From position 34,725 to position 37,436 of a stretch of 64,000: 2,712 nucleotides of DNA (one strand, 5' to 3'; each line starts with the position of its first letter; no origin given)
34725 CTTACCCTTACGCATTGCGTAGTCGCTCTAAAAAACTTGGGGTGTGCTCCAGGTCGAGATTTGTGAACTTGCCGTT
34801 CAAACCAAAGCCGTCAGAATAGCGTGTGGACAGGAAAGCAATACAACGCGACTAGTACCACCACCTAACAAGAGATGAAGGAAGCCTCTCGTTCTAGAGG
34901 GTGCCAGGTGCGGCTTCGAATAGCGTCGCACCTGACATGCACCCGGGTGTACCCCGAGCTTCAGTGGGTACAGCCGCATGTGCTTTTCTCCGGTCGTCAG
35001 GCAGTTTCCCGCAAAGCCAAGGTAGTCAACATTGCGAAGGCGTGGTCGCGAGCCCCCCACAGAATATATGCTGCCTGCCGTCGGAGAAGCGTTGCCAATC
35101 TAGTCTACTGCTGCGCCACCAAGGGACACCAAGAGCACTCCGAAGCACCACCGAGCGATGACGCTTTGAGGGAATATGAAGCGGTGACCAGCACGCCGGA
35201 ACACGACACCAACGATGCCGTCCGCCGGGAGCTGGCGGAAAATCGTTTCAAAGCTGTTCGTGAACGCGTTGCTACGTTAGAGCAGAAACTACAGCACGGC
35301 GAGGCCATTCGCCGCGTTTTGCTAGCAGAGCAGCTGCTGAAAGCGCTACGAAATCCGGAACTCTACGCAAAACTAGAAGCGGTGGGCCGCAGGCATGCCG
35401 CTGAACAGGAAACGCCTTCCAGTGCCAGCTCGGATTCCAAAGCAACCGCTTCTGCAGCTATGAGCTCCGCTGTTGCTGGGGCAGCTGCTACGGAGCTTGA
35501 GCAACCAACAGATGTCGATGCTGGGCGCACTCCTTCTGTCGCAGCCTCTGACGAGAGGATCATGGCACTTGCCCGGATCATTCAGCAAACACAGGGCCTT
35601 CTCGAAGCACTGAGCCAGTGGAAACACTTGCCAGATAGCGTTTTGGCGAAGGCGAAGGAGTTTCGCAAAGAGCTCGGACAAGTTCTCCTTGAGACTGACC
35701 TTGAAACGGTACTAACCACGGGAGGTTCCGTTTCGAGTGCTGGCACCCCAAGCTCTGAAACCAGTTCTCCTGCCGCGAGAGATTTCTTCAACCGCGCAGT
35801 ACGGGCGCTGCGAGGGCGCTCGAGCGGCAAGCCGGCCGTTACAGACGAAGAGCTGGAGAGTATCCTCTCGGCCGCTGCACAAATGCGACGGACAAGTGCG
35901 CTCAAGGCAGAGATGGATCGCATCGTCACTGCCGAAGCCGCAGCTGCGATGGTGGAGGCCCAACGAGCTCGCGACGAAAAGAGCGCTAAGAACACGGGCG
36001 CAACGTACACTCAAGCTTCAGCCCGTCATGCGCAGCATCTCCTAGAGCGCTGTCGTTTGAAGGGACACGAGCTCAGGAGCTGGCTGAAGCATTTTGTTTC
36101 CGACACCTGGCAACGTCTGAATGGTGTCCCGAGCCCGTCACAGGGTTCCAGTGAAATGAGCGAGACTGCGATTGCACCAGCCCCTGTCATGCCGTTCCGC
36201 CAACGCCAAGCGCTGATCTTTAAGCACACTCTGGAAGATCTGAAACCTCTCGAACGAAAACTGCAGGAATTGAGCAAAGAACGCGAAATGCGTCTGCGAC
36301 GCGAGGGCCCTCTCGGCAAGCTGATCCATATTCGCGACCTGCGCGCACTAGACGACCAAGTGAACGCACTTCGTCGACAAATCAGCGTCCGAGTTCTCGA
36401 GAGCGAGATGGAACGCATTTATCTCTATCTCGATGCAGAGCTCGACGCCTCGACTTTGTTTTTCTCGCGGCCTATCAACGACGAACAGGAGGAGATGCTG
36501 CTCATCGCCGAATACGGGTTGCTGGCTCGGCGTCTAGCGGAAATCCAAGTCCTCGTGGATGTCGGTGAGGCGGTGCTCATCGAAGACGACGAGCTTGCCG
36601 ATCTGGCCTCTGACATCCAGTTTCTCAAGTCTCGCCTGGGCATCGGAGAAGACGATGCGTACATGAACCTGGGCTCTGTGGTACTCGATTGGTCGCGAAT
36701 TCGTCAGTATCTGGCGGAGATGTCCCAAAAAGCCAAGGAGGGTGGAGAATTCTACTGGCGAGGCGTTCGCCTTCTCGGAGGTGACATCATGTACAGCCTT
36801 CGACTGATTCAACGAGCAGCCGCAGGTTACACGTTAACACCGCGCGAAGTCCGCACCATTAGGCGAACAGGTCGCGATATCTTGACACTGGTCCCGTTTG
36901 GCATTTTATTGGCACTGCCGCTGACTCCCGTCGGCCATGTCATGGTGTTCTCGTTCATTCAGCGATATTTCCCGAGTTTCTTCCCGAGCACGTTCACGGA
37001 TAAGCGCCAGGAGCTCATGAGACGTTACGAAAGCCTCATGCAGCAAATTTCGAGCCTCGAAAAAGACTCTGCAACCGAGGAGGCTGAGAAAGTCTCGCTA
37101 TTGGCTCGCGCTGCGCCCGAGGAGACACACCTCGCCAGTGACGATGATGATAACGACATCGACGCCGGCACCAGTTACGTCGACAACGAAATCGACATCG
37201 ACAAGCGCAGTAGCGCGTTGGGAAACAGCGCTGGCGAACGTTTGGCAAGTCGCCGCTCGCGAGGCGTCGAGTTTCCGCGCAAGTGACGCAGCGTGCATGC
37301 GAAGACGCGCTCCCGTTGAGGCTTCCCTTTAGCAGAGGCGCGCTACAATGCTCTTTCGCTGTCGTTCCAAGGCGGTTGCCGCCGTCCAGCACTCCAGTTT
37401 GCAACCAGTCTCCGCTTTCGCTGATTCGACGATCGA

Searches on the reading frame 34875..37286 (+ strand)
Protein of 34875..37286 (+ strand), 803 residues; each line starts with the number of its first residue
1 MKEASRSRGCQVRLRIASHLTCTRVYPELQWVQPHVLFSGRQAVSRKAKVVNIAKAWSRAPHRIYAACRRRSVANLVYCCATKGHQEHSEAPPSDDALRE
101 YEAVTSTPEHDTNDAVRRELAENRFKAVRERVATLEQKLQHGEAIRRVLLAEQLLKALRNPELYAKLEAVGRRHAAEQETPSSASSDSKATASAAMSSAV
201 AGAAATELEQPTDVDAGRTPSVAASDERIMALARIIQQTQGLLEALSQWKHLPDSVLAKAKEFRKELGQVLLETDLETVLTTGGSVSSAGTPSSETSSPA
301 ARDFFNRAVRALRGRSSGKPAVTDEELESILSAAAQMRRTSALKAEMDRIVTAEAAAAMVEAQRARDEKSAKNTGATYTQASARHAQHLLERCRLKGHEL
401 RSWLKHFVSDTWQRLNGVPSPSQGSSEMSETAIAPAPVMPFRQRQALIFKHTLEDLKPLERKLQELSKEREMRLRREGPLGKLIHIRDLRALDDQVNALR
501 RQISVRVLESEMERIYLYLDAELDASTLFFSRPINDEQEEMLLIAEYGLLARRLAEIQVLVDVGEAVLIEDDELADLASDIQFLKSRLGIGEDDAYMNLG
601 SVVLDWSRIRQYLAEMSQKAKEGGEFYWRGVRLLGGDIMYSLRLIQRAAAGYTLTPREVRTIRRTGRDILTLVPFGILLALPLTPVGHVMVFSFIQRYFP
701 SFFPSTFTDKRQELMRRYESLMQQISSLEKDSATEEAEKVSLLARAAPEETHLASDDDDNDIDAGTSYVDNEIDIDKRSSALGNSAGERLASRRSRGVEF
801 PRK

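Call 8: search_protein_families(library=pfam, proteins=[window:34875-37286:+])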
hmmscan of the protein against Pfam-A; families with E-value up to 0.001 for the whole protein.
window:34875-37286:+ (803 aa): 1 family
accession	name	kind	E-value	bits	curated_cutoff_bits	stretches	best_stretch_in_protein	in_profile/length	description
PF07766.19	LETM1_RBD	-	2.4e-07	31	25.3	1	654-721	1-64/229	LETM1-like, RBD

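Call 12: find_encoding_contigs(protein=window:34875-37286:+, flank=10000, max_places=10)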
Protein window:34875-37286:+ (803 aa): no gene with exactly this product is on record in the collection.

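Call 13: find_homologous_proteins(query=window:34875-37286:+)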
Query window:34875-37286:+ (803 aa): 6 proteins with E <= 0.001 among 8000 candidates.
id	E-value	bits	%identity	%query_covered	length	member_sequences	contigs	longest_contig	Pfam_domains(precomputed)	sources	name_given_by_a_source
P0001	0.0e+0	1737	100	100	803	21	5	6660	PF07766.20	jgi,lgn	jgi:hypothetical protein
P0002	2.8e-293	993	69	88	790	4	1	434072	PF07766.20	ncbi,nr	ncbi:hypothetical protein CCYA_CCYA18G4479 [Cyanidiococcus yangmingshanensis]|nr:hypothetical protei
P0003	1.6e-289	981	73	80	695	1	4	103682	PF07766.20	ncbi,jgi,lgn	jgi:hypothetical protein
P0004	3.5e-191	656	53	80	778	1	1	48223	PF07766.20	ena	-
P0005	1.9e-188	647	53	80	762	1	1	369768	PF07766.20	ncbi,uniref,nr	ncbi:hypothetical protein CDCA_CDCA13G3579 [Cyanidium caldarium]|uniref:Letm1 RBD domain-containing 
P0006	2.9e-118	415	48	64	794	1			-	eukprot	eukprot:ctg_269.g174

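Call 14: find_encoding_contigs(protein=P0001, flank=10000, max_places=10)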
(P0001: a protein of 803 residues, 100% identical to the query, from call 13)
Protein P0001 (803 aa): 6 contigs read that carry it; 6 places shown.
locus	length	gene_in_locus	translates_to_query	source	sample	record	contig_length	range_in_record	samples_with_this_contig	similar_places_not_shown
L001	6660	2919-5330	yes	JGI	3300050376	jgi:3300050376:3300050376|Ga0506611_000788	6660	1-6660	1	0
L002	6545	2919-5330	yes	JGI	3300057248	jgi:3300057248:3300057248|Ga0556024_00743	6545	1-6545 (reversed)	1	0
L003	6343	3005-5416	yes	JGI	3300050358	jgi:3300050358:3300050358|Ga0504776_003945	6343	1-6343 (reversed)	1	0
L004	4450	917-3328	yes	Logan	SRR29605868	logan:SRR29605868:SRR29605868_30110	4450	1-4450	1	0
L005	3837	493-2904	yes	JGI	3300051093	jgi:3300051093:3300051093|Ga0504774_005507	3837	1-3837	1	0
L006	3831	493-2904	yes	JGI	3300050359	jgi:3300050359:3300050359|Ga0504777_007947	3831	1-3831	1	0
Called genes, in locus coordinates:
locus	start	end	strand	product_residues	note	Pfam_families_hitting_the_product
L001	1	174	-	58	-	?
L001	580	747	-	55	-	-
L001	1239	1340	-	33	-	-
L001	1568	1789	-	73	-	-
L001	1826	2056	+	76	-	-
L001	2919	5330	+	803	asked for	PF07766:LETM1_RBD (weak)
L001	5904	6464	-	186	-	-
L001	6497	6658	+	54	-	?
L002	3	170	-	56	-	?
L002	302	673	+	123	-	-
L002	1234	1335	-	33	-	-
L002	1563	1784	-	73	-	-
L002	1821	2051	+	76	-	-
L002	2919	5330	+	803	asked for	PF07766:LETM1_RBD (weak)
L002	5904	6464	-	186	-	-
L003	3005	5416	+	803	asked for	PF07766:LETM1_RBD (weak)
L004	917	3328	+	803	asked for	PF07766:LETM1_RBD (weak)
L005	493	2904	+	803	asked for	PF07766:LETM1_RBD (weak)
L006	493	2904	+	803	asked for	PF07766:LETM1_RBD (weak)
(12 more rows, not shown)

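Call 15: find_encoding_contigs(protein=P0003, flank=10000, max_places=6)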
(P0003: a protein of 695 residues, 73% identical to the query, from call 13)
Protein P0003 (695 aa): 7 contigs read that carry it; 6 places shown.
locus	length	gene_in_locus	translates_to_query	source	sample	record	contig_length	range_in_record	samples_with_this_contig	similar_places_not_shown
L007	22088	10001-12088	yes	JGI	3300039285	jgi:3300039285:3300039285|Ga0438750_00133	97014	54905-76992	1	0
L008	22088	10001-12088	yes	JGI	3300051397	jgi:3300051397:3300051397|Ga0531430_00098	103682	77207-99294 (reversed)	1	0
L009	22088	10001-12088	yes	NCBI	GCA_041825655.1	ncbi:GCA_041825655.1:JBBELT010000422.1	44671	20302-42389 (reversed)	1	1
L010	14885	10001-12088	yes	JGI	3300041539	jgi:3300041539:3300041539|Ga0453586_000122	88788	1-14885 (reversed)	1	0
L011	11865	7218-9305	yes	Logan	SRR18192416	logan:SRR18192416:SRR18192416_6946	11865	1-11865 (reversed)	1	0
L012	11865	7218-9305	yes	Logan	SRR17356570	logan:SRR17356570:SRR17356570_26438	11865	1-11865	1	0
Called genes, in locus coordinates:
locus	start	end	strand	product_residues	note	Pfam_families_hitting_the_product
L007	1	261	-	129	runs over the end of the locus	-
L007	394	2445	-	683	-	PF01425:Amidase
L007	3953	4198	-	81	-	-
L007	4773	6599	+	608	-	PF01501:Glyco_transf_8, PF09258:Glyco_transf_64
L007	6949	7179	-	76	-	-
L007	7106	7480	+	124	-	-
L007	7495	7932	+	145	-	-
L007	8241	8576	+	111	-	-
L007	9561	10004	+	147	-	-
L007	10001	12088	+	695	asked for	PF07766:LETM1_RBD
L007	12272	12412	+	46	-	-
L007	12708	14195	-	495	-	PF00494:SQS_PSY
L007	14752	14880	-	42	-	-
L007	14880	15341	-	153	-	-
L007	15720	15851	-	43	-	-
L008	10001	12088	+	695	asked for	PF07766:LETM1_RBD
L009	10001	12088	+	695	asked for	PF07766:LETM1_RBD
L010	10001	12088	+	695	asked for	PF07766:LETM1_RBD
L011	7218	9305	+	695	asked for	PF07766:LETM1_RBD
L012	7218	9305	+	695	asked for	PF07766:LETM1_RBD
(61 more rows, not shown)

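Call 18: find_encoding_contigs(protein=P0016, flank=10000, max_places=4)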
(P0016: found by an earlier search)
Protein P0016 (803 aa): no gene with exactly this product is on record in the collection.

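Call 19: find_encoding_contigs(protein=P0012, flank=10000, max_places=5)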
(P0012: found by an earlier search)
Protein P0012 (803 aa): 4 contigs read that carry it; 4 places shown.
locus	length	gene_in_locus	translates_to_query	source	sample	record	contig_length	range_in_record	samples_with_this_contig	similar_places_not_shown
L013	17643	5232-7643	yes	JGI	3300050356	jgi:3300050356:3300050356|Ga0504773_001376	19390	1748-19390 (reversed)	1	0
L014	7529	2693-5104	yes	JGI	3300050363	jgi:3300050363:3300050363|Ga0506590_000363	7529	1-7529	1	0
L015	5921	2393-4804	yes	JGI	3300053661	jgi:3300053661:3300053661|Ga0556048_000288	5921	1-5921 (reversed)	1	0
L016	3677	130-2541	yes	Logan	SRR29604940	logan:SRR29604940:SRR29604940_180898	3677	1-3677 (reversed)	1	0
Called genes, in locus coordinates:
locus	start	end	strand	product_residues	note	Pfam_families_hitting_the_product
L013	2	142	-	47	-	?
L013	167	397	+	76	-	-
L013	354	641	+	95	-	-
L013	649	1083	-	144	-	PF08561:Ribosomal_L37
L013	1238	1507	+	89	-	-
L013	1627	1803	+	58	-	-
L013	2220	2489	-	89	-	-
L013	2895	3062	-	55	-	-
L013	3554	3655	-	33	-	-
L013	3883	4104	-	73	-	-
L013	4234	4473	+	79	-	-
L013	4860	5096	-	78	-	-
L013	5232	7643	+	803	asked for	PF07766:LETM1_RBD (weak)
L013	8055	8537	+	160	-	-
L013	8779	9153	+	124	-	-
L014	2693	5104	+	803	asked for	PF07766:LETM1_RBD (weak)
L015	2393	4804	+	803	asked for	PF07766:LETM1_RBD (weak)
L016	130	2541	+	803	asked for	PF07766:LETM1_RBD (weak)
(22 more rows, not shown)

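Call 20: find_encoding_contigs(protein=P0020, flank=10000, max_places=5)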
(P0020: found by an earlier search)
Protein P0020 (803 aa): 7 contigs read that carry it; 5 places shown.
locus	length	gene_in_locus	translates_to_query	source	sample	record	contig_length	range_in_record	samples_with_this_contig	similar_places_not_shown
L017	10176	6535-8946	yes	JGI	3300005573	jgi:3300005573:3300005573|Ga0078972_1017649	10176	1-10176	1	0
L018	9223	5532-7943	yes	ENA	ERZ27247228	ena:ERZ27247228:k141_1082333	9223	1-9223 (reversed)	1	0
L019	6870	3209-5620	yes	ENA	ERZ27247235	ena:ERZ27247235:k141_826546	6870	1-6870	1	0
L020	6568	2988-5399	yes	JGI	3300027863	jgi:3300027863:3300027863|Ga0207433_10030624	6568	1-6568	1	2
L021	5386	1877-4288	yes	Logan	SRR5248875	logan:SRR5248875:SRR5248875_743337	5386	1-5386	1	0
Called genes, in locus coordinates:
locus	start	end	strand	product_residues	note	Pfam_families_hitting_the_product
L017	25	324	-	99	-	-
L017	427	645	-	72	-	-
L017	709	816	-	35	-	-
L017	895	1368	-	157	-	-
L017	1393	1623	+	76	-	-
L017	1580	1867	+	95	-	-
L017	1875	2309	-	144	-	PF08561:Ribosomal_L37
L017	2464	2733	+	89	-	-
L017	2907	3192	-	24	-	-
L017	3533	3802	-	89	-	-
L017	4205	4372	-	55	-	-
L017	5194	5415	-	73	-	-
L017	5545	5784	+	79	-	-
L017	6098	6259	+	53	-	-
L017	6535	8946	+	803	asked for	PF07766:LETM1_RBD (weak)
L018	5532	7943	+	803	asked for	PF07766:LETM1_RBD (weak)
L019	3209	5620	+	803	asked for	PF07766:LETM1_RBD (weak)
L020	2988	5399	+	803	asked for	PF07766:LETM1_RBD (weak)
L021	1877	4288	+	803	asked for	PF07766:LETM1_RBD (weak)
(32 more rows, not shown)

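Call 33: find_encoding_contigs(protein=P0021, flank=10000, max_places=10)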
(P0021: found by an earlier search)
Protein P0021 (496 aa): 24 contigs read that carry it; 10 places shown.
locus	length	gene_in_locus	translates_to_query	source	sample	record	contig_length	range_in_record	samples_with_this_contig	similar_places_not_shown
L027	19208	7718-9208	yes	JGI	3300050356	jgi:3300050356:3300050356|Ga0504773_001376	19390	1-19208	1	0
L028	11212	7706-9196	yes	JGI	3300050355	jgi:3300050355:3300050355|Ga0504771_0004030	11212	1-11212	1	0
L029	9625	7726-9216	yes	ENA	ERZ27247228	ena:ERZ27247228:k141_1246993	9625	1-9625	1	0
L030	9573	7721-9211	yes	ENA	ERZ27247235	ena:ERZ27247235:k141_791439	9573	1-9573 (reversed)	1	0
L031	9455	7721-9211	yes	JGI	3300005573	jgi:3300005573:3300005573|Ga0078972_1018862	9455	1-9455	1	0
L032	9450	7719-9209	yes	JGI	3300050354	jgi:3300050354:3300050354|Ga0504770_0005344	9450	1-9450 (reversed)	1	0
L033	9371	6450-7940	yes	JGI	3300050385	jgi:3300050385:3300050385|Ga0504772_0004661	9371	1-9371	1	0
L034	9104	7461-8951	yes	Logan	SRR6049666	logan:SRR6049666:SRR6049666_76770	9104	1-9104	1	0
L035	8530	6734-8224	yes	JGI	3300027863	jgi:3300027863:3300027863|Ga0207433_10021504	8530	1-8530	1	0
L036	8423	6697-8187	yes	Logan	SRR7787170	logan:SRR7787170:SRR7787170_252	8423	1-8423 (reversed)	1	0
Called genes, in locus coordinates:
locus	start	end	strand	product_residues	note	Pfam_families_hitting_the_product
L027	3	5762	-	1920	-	?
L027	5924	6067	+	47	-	-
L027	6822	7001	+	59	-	-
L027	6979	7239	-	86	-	-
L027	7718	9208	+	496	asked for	PF00494:SQS_PSY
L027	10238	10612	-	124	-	-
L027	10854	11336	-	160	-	-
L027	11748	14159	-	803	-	PF07766:LETM1_RBD (weak)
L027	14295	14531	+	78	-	-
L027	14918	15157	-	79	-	-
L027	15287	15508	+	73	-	-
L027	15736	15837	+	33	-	-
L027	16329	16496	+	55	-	-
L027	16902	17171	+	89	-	-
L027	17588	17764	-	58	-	-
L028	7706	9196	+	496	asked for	PF00494:SQS_PSY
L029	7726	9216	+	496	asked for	PF00494:SQS_PSY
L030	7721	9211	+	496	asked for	PF00494:SQS_PSY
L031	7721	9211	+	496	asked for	PF00494:SQS_PSY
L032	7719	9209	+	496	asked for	PF00494:SQS_PSY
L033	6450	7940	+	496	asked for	PF00494:SQS_PSY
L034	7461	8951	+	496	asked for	PF00494:SQS_PSY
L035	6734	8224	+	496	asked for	PF00494:SQS_PSY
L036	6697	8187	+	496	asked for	PF00494:SQS_PSY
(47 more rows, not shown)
